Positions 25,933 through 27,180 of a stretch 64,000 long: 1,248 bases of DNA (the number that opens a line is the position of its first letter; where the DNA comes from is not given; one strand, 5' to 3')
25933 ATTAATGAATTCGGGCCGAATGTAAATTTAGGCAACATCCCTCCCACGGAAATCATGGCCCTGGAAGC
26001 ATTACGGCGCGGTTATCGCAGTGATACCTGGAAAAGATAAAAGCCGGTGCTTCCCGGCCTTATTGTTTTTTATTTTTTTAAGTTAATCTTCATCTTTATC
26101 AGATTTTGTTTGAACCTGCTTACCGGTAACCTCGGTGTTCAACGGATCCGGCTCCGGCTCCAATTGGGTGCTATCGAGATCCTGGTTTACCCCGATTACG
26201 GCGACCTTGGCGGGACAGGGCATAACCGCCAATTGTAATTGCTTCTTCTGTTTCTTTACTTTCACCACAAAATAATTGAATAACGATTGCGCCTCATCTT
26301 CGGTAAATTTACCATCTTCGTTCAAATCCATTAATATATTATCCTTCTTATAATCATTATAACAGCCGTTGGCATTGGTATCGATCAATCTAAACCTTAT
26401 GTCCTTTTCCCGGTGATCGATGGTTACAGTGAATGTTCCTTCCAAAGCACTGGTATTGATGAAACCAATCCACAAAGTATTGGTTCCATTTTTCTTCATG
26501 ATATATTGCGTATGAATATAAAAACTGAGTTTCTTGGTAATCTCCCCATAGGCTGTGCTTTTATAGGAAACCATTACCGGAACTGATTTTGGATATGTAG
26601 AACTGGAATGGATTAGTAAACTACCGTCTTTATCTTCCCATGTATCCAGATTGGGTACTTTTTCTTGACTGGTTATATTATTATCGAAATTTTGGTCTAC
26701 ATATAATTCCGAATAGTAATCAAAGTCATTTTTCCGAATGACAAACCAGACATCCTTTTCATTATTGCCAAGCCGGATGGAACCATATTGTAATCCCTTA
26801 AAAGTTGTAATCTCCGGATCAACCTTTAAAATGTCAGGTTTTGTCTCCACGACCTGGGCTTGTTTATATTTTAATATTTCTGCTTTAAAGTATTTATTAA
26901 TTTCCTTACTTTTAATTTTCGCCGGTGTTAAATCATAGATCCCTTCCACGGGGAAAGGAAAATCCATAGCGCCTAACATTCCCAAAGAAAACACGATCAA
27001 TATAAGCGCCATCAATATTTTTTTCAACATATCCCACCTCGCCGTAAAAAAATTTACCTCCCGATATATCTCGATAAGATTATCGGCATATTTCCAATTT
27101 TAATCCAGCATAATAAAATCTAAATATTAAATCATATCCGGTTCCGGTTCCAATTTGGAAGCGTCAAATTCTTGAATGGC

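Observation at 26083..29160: Tandem triplication of an unrecognised secreted protein family with three EF-hand-like calcium loops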

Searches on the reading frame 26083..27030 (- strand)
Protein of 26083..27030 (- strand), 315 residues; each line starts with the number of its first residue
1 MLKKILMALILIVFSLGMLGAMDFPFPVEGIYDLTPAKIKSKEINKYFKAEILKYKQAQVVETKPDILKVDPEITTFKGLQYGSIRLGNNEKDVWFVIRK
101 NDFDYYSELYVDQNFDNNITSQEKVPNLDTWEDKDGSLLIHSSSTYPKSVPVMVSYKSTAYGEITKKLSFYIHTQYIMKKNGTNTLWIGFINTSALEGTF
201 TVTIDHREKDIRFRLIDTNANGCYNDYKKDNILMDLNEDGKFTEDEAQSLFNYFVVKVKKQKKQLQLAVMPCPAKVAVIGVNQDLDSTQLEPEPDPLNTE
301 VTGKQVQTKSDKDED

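Call 4: search_protein_families(library=pfam, max_evalue=10, proteins=[window:26083-27030:-])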
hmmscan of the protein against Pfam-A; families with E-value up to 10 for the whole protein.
window:26083-27030:- (315 aa): 2 families
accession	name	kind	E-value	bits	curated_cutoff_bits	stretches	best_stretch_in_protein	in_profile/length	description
PF13405.12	EF-hand_6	-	0.23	11.7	25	0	233-252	8-27/30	EF-hand domain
PF13202.12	EF-hand_5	-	3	7.9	25.9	0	234-241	8-15/25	EF hand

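Call 5: search_protein_families(library=ncbifam, max_evalue=10, proteins=[window:26083-27030:-])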
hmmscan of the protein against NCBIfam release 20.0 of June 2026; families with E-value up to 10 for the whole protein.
window:26083-27030:- (315 aa): 0 families

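Call 6: find_homologous_proteins(query=A1, max_evalue=0.001)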
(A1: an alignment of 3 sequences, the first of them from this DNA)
Query A1 (3 sequences) (315 aa, profile of the alignment): 36 proteins with E <= 0.001 among 3711 candidates.
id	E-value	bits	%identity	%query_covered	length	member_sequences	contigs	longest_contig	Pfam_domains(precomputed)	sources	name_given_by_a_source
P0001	7.2e-157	540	99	100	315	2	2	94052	-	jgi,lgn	jgi:hypothetical protein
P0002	7.0e-154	530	38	79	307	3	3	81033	-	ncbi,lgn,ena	-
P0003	1.7e-152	525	41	93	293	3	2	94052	-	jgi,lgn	jgi:hypothetical protein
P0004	2.9e-131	455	39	94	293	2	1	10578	-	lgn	-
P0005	5.1e-124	432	34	92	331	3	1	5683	-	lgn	-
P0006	8.2e-123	428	34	92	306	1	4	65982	-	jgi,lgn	jgi:hypothetical protein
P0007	4.1e-122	425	37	93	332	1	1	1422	-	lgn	-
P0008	1.4e-120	420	67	99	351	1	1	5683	-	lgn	-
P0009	1.7e-117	410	35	98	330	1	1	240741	-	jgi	jgi:hypothetical protein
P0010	8.7e-117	408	34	98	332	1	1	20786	-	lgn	-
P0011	4.6e-116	406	43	88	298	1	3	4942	-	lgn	-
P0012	1.2e-115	404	39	93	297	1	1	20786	-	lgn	-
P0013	3.4e-107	376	33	91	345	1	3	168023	-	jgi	jgi:hypothetical protein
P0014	1.2e-105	371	34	95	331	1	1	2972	-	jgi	jgi:hypothetical protein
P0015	1.5e-105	371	33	94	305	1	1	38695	-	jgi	jgi:hypothetical protein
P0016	6.3e-105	369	34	95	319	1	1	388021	-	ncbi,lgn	-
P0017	3.5e-102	360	61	94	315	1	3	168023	-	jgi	jgi:hypothetical protein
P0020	1.1e-95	339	34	92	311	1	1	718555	-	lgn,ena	-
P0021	1.8e-95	338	49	96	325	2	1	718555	-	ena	-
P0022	3.0e-93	331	39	94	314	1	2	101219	-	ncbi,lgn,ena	-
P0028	1.9e-83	298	36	94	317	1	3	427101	-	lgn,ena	-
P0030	3.3e-78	281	55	80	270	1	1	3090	-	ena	-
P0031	1.6e-76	276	32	94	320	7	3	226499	-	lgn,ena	-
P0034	1.8e-74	269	32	88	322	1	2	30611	-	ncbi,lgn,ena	-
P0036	7.4e-74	267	34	91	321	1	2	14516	-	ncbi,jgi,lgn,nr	ncbi:MAG TPA: hypothetical protein DDW50_12860 [Firmicutes bacterium]|jgi:hypothetical protein|nr:hy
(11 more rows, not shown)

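Call 17: search_protein_representatives(alignment_id=A1)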
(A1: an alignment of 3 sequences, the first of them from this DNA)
Query: 3 sequences, 311 profile positions. Proteins with E-value up to 0.001 (for the whole library): 51; up to 1e-10: 38; up to 1e-30: 18. The best 51 are listed.
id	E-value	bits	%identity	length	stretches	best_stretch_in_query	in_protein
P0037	1.8e-106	372.4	-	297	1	10-295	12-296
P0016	2.0e-105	368.9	-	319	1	2-306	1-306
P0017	1.1e-102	359.9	-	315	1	18-309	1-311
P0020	3.4e-96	338.6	-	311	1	2-297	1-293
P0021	5.7e-96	337.9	-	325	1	2-305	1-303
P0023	1.2e-92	327.0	-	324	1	2-304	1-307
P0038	4.6e-88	311.9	-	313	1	11-307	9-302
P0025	4.4e-87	308.7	-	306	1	2-304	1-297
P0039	4.6e-87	308.6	-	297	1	2-295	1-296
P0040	2.4e-85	303.0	-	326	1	2-307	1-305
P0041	4.5e-83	295.5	-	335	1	2-305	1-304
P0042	2.4e-80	286.5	-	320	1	2-299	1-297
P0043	9.7e-79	281.3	-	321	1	2-299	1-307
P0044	2.5e-75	270.1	-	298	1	10-290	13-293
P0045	1.2e-69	251.4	-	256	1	6-253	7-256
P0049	2.3e-26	109.3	-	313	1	3-295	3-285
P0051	1.3e-22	96.9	-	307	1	50-295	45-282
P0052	4.3e-22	95.2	-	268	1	55-294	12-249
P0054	5.3e-21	91.6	-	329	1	2-298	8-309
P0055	2.1e-18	83.1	-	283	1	2-291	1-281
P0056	3.7e-18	82.3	-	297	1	12-291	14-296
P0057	1.1e-17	80.7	-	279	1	2-282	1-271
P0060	4.2e-16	75.5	-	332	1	82-278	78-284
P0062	9.3e-13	64.6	-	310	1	64-240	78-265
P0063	1.7e-12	63.7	-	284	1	63-290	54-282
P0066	2.0e-11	60.2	-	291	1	61-291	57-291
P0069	1.1e-10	57.8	-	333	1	80-252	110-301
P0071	2.7e-10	56.5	-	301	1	8-291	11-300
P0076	7.7e-07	45.1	-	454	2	185-242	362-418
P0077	3.1e-06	43.1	-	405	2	50-128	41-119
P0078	1.6e-05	40.8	-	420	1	61-255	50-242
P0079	2.6e-05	40.1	-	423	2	214-246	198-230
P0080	1.5e-04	37.6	-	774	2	58-128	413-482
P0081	1.7e-04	37.4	-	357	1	151-286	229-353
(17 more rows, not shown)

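Call 19: search_protein_families(library=pfam, max_evalue=0.01, proteins=[P0076, P0077, P0078, P0079, P0080, P0081, P0049, P0054, P0062, P0069])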
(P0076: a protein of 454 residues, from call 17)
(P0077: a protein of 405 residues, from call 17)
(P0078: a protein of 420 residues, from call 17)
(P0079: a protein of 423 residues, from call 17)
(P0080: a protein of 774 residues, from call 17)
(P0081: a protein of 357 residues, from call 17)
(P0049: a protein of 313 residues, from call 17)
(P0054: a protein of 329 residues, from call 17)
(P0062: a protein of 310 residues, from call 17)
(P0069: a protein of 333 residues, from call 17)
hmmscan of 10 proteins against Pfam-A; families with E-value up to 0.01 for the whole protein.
P0076 (454 aa): 1 family
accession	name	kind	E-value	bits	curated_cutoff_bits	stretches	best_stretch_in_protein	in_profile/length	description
PF05569.17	Peptidase_M56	-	7.2e-25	88.2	31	1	9-192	102-294/296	BlaR1 peptidase M56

P0077 (405 aa): 0 families

P0078 (420 aa): 0 families

P0079 (423 aa): 4 families
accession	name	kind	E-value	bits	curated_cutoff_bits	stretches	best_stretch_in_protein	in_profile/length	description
PF00578.27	AhpC-TSA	-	2.4e-10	40.8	26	1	303-393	11-106/124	AhpC/TSA family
PF08534.16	Redoxin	-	1.8e-07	31.5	26.6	1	305-391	16-101/148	Redoxin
PF13905.12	Thioredoxin_8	-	5.7e-07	30.2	27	1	318-404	2-92/94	Thioredoxin-like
PF00085.26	Thioredoxin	-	0.001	19.4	23.5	1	316-384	17-81/103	Thioredoxin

P0080 (774 aa): 2 families
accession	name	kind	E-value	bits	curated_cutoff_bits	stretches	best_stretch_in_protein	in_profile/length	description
PF05569.17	Peptidase_M56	-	1.6e-20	73.9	31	1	121-349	63-294/296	BlaR1 peptidase M56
PF01435.24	Peptidase_M48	-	0.0056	17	20.3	0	223-277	35-91/186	Peptidase family M48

P0081 (357 aa): 0 families

P0049 (313 aa): 1 family
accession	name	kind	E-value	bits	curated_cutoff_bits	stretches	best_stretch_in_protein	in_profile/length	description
PF20009.4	GEVED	-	0.00022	22.4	24.4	0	219-247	3-32/78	GEVED domain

P0054 (329 aa): 0 families

P0062 (310 aa): 0 families

P0069 (333 aa): 0 families

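Call 30: list_cluster_members(proteins=[P0002, P0001, P0003, P0016, P0022, P0034, P0036, P0020, P0028, P0031])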
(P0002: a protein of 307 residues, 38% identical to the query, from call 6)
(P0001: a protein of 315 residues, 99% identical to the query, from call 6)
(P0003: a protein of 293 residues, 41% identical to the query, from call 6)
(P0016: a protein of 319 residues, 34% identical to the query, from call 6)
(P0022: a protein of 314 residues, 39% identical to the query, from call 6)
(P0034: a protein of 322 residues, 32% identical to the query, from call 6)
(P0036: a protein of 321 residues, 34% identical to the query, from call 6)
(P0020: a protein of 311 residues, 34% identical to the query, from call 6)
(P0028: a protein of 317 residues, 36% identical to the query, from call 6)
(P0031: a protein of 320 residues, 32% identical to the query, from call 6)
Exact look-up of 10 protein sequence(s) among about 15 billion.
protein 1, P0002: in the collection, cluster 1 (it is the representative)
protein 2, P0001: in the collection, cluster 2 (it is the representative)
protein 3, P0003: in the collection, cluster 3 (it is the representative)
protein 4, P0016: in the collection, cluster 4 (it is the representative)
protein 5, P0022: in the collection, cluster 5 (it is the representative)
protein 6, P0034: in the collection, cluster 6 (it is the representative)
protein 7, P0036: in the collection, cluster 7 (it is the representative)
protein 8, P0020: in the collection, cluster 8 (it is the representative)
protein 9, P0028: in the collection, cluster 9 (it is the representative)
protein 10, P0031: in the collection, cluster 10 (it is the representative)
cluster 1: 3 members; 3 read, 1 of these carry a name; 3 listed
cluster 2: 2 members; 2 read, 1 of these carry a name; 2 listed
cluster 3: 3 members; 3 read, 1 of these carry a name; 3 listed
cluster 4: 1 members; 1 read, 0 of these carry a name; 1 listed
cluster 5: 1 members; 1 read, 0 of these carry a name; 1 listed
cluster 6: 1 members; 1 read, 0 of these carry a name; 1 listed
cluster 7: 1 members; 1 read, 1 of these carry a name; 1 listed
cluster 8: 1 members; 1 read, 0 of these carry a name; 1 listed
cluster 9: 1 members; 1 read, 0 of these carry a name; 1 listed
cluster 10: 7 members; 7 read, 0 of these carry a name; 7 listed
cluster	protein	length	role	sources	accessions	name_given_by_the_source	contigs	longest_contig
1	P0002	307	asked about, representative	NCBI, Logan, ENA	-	-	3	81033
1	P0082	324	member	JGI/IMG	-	hypothetical protein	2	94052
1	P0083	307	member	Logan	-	-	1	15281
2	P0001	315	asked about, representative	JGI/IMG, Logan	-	hypothetical protein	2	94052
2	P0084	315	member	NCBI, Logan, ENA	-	-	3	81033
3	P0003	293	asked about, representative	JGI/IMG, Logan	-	hypothetical protein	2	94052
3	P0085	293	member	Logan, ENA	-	-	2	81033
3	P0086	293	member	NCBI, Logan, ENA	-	-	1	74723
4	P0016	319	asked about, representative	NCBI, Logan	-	-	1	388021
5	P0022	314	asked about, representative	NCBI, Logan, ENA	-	-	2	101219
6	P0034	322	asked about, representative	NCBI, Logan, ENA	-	-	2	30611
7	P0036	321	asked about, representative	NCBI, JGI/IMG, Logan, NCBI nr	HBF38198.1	MAG TPA: hypothetical protein DDW50_12860 [Firmicutes bacterium] | hypothetical protein | hypothetical protein [Bacillota bacterium]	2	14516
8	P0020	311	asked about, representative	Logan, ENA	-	-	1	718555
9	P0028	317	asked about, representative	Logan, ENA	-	-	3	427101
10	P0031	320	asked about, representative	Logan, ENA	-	-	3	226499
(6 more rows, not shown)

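Call 31: find_encoding_contigs(protein=P0002, flank=3000, max_places=4)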
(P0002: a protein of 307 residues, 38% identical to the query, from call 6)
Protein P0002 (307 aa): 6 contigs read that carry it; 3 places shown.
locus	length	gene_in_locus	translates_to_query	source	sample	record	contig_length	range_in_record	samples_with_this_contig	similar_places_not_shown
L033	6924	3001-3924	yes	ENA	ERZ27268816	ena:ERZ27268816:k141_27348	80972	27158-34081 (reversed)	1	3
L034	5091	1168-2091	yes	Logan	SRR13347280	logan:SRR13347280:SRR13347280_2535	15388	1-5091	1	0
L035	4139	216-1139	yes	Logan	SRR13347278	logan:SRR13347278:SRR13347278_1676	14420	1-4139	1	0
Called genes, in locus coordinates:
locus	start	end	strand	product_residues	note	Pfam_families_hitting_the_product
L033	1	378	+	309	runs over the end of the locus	PF16745:RsgA_N (faint), PF01926:MMR_HSR1 (faint), PF03193:RsgA_GTPase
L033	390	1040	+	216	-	PF00834:Ribul_P_3_epim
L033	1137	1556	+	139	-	PF13690:CheX, PF04509:CheC (weak)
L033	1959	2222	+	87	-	PF06135:IreB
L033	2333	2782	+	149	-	PF01243:PNPOx_N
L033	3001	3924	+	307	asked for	-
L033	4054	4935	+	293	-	-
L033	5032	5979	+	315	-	-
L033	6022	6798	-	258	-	PF02679:ComA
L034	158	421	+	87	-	PF06135:IreB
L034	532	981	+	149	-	PF01243:PNPOx_N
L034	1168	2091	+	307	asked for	-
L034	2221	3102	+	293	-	-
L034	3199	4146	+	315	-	-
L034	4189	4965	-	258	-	PF02679:ComA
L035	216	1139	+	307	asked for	-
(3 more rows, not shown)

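Call 37: find_encoding_contigs(protein=P0049, flank=6000, max_places=3)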
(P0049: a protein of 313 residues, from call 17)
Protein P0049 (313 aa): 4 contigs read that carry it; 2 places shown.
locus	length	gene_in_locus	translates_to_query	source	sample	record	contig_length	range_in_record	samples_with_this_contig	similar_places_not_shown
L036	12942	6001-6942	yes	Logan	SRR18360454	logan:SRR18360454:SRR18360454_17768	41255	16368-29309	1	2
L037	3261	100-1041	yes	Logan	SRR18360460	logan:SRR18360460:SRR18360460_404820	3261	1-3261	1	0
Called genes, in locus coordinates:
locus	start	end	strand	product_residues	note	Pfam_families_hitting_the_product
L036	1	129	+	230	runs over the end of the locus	PF00481:PP2C, PF13672:PP2C_2, PF07228:SpoIIE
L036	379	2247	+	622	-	PF00069:Pkinase, PF07714:PK_Tyr_Ser-Thr, PF01636:APH (faint), PF03109:ABC1 (weak), PF03793:PASTA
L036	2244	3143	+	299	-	PF16745:RsgA_N, PF03193:RsgA_GTPase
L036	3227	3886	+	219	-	PF00834:Ribul_P_3_epim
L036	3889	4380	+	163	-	PF13690:CheX, PF04509:CheC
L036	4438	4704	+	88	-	PF06135:IreB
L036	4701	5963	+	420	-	PF00275:EPSP_synthase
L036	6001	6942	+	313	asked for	-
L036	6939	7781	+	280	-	-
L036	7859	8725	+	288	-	PF02645:DegV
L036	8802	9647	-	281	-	PF02679:ComA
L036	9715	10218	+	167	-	PF04284:DUF441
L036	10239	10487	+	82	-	PF10942:DUF2619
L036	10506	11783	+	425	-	PF07670:Gate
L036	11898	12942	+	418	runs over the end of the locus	PF00232:Glyco_hydro_1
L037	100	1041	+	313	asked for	-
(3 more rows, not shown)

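Call 60: find_encoding_contigs(protein=P0063, flank=6000, max_places=2)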
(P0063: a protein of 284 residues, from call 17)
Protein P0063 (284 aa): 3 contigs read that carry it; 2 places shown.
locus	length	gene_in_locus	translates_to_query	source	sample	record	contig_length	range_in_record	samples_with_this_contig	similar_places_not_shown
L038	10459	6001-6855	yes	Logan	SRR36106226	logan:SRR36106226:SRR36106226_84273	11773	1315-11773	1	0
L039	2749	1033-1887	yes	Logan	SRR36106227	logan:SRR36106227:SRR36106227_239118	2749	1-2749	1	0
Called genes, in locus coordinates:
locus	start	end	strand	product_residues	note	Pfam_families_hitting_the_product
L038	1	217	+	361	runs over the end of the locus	PF03739:LptF_LptG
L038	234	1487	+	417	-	PF11283:DUF3084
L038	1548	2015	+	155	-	-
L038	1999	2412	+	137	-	-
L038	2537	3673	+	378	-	-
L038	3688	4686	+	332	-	-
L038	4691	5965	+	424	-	-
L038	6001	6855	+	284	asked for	-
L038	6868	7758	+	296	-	-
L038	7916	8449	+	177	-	PF02677:QueH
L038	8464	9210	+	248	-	PF11967:RecO_N, PF02565:RecO_C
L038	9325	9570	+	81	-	-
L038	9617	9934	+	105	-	-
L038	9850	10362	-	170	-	PF06803:DUF1232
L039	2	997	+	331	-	?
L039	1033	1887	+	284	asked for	-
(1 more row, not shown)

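Call 61: find_encoding_contigs(protein=P0054, flank=6000, max_places=2)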
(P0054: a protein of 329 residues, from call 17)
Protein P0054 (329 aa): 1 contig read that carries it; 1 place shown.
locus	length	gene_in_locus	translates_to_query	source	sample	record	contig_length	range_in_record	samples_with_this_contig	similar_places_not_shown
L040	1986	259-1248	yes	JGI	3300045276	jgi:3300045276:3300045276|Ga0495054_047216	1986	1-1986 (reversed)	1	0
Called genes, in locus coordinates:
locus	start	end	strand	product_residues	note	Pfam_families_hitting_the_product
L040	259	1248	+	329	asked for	-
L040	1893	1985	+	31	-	?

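Call 62: find_encoding_contigs(protein=P0066, flank=6000, max_places=2)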
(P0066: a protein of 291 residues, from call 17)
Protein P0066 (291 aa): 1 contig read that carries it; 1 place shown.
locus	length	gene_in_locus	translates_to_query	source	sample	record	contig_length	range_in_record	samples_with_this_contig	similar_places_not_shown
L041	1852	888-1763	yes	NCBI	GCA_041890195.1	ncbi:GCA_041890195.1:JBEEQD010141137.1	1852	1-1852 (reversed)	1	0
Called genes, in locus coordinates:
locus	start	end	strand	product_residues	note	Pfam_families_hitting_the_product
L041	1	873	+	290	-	?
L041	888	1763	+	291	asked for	-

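Call 70: search_protein_families(library=pfam, max_evalue=0.01, proteins=[L038:1548-2015:+, L038:1999-2412:+, L038:2537-3673:+, L038:3688-4686:+, L038:4691-5965:+])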
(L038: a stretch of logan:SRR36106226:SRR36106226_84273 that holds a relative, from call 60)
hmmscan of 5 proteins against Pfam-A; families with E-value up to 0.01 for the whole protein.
L038:1548-2015:+ (155 aa): 0 families

L038:1999-2412:+ (137 aa): 0 families

L038:2537-3673:+ (378 aa): 0 families

L038:3688-4686:+ (332 aa): 0 families

L038:4691-5965:+ (424 aa): 0 families

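Call 73: list_cluster_members(proteins=[P0049, P0057, P0055, P0051, P0052, P0063, P0056, P0066, P0071, P0060])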
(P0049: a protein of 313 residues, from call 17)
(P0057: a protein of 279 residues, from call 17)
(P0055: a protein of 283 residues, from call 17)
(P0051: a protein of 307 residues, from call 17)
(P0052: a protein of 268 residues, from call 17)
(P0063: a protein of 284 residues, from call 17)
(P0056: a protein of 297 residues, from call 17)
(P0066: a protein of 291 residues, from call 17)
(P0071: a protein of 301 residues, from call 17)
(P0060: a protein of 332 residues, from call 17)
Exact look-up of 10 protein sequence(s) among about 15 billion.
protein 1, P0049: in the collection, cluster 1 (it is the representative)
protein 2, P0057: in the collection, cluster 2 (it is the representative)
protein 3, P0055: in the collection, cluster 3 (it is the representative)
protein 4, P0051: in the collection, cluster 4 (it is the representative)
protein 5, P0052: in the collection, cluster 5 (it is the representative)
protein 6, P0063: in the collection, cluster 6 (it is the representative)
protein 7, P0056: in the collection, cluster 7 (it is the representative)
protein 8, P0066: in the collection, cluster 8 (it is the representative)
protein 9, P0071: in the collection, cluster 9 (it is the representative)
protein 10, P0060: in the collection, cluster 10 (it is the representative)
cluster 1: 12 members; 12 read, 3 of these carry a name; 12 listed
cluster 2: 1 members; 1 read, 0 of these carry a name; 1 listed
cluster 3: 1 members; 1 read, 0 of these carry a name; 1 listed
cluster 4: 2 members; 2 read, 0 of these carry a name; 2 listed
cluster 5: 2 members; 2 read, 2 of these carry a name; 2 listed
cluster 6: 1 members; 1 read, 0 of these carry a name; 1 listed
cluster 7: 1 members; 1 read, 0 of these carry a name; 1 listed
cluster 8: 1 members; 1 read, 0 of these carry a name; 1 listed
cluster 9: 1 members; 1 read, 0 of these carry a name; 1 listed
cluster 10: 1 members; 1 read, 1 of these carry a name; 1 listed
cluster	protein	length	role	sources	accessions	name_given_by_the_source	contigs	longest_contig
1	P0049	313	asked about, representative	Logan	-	-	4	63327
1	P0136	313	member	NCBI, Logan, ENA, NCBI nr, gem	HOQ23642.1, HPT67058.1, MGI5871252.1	MAG TPA: hypothetical protein PLI94_03380 [Bacillota bacterium] | hypothetical protein [Bacillota bacterium]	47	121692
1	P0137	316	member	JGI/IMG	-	hypothetical protein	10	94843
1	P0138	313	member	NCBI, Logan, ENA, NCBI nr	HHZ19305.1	MAG TPA: hypothetical protein GX391_02150 [Firmicutes bacterium] | hypothetical protein [Bacillota bacterium]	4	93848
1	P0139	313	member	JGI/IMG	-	-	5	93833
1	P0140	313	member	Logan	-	-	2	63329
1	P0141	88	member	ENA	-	-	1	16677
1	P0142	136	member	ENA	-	-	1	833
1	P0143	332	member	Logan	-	-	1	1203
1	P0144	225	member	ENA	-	-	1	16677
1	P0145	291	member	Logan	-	-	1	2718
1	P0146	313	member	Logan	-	-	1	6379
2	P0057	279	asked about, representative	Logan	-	-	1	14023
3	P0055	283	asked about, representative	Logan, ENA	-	-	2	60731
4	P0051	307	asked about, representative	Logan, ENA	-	-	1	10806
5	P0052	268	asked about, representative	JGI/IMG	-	hypothetical protein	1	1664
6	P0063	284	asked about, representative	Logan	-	-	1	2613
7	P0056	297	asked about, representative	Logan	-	-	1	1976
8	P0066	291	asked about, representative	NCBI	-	-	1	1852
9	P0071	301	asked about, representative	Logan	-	-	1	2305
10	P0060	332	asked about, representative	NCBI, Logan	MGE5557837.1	MAG: hypothetical protein ACM3WV_04415 [Bacillota bacterium]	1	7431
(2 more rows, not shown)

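Call 78: search_protein_families(library=padloc, max_evalue=0.01, proteins=[window:26083-27030:-])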
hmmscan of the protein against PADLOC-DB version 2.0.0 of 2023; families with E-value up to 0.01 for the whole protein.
window:26083-27030:- (315 aa): 0 families
